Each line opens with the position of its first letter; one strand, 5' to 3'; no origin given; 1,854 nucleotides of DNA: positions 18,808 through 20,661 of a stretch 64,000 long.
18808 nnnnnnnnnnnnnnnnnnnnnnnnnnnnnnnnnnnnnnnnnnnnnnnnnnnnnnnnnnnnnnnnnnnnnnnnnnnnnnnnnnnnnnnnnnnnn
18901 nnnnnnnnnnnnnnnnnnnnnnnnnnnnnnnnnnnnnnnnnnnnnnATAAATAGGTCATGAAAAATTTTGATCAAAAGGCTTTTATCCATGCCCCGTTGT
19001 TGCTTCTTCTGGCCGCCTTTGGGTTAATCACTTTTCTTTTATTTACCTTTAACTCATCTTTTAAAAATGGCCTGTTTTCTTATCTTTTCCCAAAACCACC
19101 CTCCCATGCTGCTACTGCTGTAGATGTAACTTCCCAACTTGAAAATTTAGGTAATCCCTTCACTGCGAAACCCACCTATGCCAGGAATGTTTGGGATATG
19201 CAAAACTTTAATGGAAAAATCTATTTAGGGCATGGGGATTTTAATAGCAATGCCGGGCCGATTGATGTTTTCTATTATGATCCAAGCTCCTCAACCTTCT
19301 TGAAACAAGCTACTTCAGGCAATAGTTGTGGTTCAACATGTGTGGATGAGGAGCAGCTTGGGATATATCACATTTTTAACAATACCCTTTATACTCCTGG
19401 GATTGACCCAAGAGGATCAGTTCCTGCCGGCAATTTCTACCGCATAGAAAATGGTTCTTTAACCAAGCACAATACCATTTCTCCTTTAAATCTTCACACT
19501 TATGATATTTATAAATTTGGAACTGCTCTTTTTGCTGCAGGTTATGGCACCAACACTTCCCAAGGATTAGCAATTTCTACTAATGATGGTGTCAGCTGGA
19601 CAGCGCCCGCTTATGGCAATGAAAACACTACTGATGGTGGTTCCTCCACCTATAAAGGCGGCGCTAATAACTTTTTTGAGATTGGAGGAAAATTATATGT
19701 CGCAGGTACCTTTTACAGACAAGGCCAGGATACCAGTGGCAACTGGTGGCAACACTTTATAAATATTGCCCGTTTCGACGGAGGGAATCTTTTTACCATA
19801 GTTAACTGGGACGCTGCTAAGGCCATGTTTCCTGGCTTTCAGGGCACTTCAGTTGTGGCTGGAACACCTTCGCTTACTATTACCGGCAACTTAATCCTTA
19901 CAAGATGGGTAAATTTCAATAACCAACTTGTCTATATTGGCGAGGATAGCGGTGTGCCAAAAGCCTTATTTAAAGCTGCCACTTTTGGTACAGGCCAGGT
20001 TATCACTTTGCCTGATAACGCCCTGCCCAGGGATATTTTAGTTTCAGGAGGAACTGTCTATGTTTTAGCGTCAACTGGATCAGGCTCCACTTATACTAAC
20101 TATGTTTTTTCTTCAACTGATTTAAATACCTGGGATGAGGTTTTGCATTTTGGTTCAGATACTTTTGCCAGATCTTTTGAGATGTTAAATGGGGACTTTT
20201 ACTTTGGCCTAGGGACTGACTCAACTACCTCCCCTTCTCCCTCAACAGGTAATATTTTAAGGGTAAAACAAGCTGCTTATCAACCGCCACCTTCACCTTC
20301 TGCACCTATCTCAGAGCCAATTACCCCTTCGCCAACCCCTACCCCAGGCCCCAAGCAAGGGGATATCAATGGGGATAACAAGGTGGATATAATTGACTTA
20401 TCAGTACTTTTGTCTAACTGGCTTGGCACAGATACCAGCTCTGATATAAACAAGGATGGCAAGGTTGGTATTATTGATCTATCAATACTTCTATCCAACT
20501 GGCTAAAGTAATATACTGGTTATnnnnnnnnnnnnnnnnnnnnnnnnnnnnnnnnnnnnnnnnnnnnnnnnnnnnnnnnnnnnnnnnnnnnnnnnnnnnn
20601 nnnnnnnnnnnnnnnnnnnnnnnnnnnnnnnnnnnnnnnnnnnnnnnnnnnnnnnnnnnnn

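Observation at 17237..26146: Cohesin/dockerin (cellulosome-like) gene cluster with glycoside-hydrolase modules and a shared N-terminal leader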

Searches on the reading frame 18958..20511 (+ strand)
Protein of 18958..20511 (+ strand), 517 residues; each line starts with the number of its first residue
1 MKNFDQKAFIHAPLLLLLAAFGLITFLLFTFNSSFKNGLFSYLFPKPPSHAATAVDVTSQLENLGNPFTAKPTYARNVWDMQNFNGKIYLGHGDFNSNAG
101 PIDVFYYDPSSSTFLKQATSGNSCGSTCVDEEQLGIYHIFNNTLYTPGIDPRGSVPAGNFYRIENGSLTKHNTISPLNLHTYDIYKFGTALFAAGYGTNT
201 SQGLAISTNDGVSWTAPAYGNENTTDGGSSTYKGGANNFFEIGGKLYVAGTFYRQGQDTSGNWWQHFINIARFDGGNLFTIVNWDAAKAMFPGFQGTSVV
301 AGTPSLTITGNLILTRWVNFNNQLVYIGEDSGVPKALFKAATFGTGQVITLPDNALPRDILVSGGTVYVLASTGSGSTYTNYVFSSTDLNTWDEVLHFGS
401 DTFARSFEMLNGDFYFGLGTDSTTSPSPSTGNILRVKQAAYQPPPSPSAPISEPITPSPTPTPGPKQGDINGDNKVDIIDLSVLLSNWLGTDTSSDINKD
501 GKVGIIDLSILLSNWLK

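Call 3: search_protein_families(library=pfam, proteins=[window:18958-20511:+], max_evalue=0.1)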
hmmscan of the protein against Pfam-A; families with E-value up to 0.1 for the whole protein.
window:18958-20511:+ (517 aa): 1 family
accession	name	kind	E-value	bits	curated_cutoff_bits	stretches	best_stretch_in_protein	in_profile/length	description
PF00404.24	Dockerin_1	-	2e-06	28.4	22.9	1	468-511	2-52/57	Dockerin type I domain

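Call 6: search_protein_families(library=ncbifam, proteins=[window:18958-20511:+], max_evalue=1)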
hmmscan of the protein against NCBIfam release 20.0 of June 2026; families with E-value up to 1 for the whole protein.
window:18958-20511:+ (517 aa): 1 family
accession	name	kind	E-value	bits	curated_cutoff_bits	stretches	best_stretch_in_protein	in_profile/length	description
NF041540.1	dockerin_GC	domain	0.0086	16.4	29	1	469-515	4-63/67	GC-type dockerin domain-anchored protein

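Call 61: search_solved_structures(query=window:18958-20511:+, max_evalue=10)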
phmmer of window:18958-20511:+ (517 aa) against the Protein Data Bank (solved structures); distinct sequences matched with E-value up to 10: 4.
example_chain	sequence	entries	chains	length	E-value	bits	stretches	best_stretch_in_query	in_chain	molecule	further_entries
2jnk_A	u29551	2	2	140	0.00064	21.8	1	466-511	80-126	Hyalurononglucosaminidase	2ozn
2mte_A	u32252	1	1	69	0.21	13.5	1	467-513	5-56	Cellulose 1,4-beta-cellobiosidase (reducing end) CelS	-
1daq_A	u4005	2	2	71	0.22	13.4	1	467-513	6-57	ENDOGLUCANASE SS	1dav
4fl4_A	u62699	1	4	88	0.39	12.6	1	464-513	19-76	Glycoside hydrolase family 9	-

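Call 84: search_protein_families(library=pfam, proteins=[window:18958-20511:+], max_evalue=10)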
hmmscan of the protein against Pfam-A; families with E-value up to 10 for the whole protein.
window:18958-20511:+ (517 aa): 3 families
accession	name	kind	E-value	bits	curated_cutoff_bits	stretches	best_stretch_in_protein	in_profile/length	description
PF00404.24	Dockerin_1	-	2e-06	28.4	22.9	1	468-511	2-52/57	Dockerin type I domain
PF17164.10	DUF5122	-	0.17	12.6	27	1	244-257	4-18/36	Domain of unknown function (DUF5122) beta-propeller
PF13517.12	FG-GAP_3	-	4.7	8.3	26.9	1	455-479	37-60/61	FG-GAP-like repeat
